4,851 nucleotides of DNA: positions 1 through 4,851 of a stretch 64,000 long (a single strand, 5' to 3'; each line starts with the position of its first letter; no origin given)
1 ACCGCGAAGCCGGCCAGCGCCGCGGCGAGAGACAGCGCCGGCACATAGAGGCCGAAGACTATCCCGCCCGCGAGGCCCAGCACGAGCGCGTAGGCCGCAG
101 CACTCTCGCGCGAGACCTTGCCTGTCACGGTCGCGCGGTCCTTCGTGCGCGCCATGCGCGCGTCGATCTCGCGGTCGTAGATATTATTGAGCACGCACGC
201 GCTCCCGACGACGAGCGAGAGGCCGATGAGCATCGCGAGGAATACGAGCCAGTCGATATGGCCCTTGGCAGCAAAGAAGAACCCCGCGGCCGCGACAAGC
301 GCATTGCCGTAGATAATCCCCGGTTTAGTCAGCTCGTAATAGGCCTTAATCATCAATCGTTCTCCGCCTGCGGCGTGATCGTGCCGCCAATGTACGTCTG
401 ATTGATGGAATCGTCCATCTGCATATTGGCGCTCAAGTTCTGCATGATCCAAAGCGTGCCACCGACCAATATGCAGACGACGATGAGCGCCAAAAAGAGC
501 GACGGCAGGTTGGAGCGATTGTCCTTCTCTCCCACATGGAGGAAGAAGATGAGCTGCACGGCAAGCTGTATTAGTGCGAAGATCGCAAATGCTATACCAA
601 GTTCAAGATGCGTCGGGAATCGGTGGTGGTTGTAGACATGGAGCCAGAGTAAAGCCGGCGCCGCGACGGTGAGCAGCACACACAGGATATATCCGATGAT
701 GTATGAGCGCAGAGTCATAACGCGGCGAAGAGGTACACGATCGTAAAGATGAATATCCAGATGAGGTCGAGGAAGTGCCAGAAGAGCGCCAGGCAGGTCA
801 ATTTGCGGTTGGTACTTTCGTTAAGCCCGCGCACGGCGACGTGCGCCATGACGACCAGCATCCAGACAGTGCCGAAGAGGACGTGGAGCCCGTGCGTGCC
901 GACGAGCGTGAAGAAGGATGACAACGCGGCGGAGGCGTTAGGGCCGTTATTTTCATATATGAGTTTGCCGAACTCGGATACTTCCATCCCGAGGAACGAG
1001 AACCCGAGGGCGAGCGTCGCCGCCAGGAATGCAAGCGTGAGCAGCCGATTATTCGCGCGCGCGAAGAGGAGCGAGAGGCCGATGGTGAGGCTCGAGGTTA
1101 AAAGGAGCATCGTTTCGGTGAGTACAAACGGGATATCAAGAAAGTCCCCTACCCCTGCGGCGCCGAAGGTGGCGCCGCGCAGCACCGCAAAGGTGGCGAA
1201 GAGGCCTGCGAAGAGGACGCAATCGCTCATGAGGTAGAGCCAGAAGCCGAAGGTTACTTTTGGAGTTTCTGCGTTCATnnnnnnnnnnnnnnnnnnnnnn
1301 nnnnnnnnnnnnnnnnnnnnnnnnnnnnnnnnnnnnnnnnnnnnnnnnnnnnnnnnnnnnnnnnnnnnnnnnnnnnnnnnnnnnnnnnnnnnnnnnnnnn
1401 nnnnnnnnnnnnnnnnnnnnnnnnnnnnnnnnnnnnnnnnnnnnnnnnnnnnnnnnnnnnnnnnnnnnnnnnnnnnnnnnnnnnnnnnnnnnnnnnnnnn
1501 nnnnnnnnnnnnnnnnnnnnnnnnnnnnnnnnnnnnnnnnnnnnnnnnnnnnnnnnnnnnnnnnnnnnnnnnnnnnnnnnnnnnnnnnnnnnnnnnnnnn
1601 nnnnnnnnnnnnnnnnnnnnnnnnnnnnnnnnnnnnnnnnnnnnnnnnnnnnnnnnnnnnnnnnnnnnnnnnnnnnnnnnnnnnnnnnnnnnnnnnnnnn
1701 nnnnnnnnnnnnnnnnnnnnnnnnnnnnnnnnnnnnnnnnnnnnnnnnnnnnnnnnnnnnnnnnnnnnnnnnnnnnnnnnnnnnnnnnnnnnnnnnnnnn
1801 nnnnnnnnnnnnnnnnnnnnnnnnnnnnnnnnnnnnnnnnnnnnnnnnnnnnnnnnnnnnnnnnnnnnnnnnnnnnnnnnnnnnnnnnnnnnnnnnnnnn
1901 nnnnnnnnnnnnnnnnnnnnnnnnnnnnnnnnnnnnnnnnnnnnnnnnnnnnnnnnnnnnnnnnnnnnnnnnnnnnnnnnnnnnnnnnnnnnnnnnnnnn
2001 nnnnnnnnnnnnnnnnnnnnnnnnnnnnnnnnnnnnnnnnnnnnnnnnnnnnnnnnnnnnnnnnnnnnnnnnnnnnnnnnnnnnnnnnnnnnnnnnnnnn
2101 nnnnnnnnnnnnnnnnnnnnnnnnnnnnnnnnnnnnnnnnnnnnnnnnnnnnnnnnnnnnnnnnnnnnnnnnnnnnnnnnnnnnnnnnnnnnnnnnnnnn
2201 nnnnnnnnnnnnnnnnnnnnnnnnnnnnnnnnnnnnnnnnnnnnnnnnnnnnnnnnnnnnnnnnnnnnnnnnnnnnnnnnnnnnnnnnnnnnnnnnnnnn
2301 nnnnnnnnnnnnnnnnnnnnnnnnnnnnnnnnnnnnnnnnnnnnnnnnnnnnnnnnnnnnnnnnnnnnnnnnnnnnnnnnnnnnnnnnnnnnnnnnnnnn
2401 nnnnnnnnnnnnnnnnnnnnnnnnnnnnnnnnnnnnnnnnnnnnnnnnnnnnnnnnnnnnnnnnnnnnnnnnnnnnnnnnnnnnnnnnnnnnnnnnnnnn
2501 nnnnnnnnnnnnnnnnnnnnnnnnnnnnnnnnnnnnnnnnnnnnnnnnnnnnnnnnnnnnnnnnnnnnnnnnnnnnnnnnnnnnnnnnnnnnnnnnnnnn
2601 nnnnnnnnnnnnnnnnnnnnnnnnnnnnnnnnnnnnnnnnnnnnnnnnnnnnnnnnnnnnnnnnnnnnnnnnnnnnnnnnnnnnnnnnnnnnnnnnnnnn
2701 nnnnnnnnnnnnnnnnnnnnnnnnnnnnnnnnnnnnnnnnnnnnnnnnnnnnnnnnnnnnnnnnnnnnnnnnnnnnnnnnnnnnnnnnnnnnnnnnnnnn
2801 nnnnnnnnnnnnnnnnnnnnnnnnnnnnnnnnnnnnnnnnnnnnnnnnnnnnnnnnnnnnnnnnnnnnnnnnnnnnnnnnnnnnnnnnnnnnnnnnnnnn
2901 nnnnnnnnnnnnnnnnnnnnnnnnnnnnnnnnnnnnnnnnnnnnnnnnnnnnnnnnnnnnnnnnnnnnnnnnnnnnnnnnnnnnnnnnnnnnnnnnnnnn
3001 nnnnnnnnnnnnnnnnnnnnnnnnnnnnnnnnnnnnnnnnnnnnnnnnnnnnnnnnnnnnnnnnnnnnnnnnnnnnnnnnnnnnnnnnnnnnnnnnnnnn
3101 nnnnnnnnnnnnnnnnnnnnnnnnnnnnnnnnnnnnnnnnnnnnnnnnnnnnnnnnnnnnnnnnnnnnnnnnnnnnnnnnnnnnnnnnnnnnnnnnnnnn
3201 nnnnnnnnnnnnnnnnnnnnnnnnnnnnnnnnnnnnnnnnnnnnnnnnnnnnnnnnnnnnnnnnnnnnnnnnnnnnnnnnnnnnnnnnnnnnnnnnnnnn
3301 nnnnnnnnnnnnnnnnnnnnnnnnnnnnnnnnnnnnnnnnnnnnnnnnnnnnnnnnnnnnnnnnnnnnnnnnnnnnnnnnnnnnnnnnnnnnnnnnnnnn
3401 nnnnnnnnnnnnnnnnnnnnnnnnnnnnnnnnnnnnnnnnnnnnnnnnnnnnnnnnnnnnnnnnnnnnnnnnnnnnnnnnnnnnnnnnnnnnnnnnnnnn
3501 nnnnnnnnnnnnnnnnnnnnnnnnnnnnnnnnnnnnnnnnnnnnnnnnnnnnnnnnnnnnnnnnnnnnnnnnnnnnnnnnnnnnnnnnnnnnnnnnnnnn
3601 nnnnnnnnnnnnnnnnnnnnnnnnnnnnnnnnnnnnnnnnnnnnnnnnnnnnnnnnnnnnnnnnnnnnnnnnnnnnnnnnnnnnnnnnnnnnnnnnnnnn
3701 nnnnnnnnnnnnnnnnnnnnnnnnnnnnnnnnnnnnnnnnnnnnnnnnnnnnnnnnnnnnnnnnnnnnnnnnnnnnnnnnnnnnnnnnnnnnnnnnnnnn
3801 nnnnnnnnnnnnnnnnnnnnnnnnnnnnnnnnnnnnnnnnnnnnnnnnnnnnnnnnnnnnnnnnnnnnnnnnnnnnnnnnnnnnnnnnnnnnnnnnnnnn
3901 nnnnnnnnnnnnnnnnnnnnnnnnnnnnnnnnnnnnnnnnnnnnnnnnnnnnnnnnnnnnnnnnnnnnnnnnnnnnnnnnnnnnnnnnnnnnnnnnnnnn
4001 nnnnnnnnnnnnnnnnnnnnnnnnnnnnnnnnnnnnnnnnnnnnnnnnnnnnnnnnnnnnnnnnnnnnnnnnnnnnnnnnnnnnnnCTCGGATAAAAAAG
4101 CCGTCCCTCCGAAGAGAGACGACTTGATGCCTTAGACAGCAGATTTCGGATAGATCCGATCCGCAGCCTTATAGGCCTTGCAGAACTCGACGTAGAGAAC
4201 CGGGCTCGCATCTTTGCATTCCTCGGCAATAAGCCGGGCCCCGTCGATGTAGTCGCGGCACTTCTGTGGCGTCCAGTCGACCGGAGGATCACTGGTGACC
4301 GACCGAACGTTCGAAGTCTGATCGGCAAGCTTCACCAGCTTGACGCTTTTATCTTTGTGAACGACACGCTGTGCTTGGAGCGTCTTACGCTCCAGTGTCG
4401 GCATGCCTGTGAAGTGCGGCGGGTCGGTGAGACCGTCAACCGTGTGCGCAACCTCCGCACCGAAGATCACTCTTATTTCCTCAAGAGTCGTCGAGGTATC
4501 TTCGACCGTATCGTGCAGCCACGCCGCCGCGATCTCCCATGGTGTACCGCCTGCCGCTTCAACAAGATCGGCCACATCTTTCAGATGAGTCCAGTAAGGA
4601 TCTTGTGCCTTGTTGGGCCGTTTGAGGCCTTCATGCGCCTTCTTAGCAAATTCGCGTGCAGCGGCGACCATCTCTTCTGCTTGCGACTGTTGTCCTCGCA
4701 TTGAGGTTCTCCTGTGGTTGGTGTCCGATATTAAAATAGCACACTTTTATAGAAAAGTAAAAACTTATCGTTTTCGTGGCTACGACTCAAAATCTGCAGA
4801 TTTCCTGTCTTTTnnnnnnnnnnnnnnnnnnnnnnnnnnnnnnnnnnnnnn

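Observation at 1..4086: Complete cyoABCDE quinol-oxidase operon in what otherwise looks like a reduced, CPR-like genome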

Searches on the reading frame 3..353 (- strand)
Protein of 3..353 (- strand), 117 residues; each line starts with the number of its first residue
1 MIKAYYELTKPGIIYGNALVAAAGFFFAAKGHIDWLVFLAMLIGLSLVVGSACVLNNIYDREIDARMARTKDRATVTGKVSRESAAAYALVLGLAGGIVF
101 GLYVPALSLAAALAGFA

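Call 5: search_protein_families(library=pfam, proteins=[window:3-353:-])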
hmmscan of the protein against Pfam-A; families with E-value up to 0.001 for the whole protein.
window:3-353:- (117 aa): 2 families
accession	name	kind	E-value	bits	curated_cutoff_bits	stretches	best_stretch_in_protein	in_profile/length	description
PF01040.23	UbiA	-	1.1e-24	87.6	34.2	1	19-116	3-99/250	UbiA prenyltransferase family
PF19862.4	DUF6336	-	0.00041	21.1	25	1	18-100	23-106/128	Family of unknown function (DUF6336)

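Call 6: search_protein_families(library=ncbifam, proteins=[window:3-353:-])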
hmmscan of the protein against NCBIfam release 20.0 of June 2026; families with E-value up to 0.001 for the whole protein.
window:3-353:- (117 aa): 22 families
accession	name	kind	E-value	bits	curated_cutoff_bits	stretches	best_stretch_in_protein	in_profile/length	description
NF003348.0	PRK04375.1-1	equivalog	1.4e-38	133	285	1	1-116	2-117/292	heme o synthase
TIGR01473.1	cyoE_ctaB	equivalog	1.4e-29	103.8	210.3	1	3-116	1-115/281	heme o synthase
NF003349.0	PRK04375.1-2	equivalog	5.2e-23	81.7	246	1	2-114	25-137/318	heme o synthase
TIGR01474.1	ubiA_proteo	equivalog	6e-12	45.6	275.45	1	26-106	28-112/282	4-hydroxybenzoate octaprenyltransferase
TIGR01475.1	ubiA_other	subfamily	1.5e-10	41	180.8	1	19-91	19-91/282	UbiA-like polyprenyltransferase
NF009523.0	PRK12884.1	equivalog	1.8e-10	40.5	269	1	2-110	4-108/279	prenyltransferase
NF009514.0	PRK12873.1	equivalog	8.1e-10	38.5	246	1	27-114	38-126/297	4-hydroxybenzoate polyprenyltransferase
NF009526.0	PRK12888.1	equivalog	1.2e-09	38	364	1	18-91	34-107/301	4-hydroxybenzoate octaprenyltransferase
NF009521.0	PRK12882.1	equivalog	2.8e-09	36.6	296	1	2-113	5-113/280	geranylgeranylglycerol-phosphate geranylgeranyltransferase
NF041584.1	MqnP_SCO4491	exception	1.2e-08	35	420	1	18-91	22-95/285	menaquinone biosynthesis prenyltransferase MqnP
NF041586.1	MqnP_DT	exception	8.7e-08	32.2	430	1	20-91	18-89/277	menaquinone biosynthesis prenyltransferase MqnP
NF009609.0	PRK13106.1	equivalog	1.3e-07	31.3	349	1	21-88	34-101/301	prenyltransferase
NF009524.0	PRK12886.1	equivalog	4e-07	29.7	387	1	21-98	27-103/291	prenyltransferase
TIGR01476.1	chlor_syn_BchG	subfamily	1.4e-06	28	212.3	1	31-109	34-110/283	(bacterio)chlorophyll synthase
NF035940.1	prenyl_rel_EboC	equivalog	5.8e-06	25.9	250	1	21-113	23-113/292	UbiA-like protein EboC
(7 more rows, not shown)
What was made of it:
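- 1..353 (-): cyoE (haem O synthase), 5' part only: 117 of 229 codons. The gene runs off the window start. Pfam UbiA 1.1e-24 and NCBIfam heme o synthase NF003348 1.4e-38 over model positions 2-117 of 292 (calls 5, 6).
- On Cytochrome bo3-type ubiquinol oxidase (CyoABCD, A-type haem-copper oxidase): The N-terminal 117 aa in the window match haem O synthase models (call 6).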

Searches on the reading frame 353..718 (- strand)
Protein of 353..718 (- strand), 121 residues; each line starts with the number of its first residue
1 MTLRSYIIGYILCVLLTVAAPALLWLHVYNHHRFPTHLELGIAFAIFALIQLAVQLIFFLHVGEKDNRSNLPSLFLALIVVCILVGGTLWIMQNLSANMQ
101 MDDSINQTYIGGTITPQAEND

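Call 5: search_protein_families(library=pfam, proteins=[window:353-718:-])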
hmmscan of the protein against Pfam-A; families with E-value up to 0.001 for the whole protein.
window:353-718:- (121 aa): 1 family
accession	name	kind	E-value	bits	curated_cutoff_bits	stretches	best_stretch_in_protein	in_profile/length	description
PF03626.19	COX4_pro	-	1.1e-07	32.5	28.9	1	7-85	1-72/72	Prokaryotic Cytochrome C oxidase subunit IV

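Call 6: search_protein_families(library=ncbifam, proteins=[window:353-718:-])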
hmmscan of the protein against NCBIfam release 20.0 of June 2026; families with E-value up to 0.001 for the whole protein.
window:353-718:- (121 aa): 3 families
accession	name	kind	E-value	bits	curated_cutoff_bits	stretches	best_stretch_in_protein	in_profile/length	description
TIGR02847.1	CyoD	equivalog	2e-21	76.3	81.45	1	3-99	4-95/96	cytochrome o ubiquinol oxidase subunit IV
NF007878.0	PRK10582.1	equivalog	7.9e-15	54.9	144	1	3-102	15-109/109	cytochrome o ubiquinol oxidase subunit IV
TIGR02901.1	QoxD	equivalog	5.9e-14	52.3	85.6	1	6-93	9-91/94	cytochrome aa3 quinol oxidase subunit IV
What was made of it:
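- Closest known: Bacillus subtilis aa3-600 menaquinol oxidase QoxABCD. Different: It scores below the curated Qox cut-offs (call 6).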

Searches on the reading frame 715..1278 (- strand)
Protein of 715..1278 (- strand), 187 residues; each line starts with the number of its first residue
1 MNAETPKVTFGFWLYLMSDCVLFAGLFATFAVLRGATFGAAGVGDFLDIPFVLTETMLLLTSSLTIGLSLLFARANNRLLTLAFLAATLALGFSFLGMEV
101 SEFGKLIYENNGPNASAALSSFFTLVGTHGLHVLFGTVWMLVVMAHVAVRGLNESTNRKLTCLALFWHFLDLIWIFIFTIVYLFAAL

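Call 5: search_protein_families(library=pfam, proteins=[window:715-1278:-])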
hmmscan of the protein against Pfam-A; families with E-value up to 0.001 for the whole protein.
window:715-1278:- (187 aa): 1 family
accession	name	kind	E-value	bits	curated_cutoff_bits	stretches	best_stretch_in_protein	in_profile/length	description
PF00510.24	COX3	-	1.4e-16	61.6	23.8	1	8-185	76-257/258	Cytochrome c oxidase subunit III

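Call 6: search_protein_families(library=ncbifam, proteins=[window:715-1278:-])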
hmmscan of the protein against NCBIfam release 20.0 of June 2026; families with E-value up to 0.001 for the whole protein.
window:715-1278:- (187 aa): 4 families
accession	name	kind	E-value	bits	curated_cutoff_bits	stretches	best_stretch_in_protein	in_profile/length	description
TIGR02842.1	CyoC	equivalog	5.7e-68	228.8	223.75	1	9-186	2-179/180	cytochrome o ubiquinol oxidase subunit III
NF007944.0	PRK10663.1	equivalog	5.2e-62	209.3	340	1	9-187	26-204/204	cytochrome o ubiquinol oxidase subunit III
TIGR02897.1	QoxC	equivalog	3.4e-45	154.5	239.9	1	9-184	11-187/190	cytochrome aa3 quinol oxidase subunit III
NF050119.1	aa3_CtaE_Actin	exception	7.6e-24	85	190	1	8-184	11-189/190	aa3-type cytochrome oxidase subunit III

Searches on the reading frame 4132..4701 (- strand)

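Call 5: search_protein_families(library=pfam, proteins=[window:4132-4701:-])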
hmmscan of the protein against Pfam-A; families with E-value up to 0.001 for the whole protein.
window:4132-4701:- (189 aa): 2 families
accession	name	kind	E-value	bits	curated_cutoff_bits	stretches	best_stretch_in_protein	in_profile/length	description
PF13328.12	HD_4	-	3.4e-16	59.8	27.2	1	15-140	1-132/156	HD domain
PF01966.28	HD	-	0.00018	22.2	22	1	36-131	1-115/116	HD domain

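Call 6: search_protein_families(library=ncbifam, proteins=[window:4132-4701:-])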
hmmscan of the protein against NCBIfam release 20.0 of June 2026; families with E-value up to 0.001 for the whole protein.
window:4132-4701:- (189 aa): 2 families
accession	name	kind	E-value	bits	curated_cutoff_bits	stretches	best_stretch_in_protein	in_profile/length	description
TIGR00691.1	spoT_relA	subfamily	3.6e-19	68.6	499.2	1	16-136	2-123/687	RelA/SpoT family protein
NF008303.0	PRK11092.1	equivalog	1.3e-12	46.8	947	1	12-138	23-150/702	bifunctional GTP diphosphokinase/guanosine-3',5'-bis pyrophosphate 3'-pyrophosphohydrolase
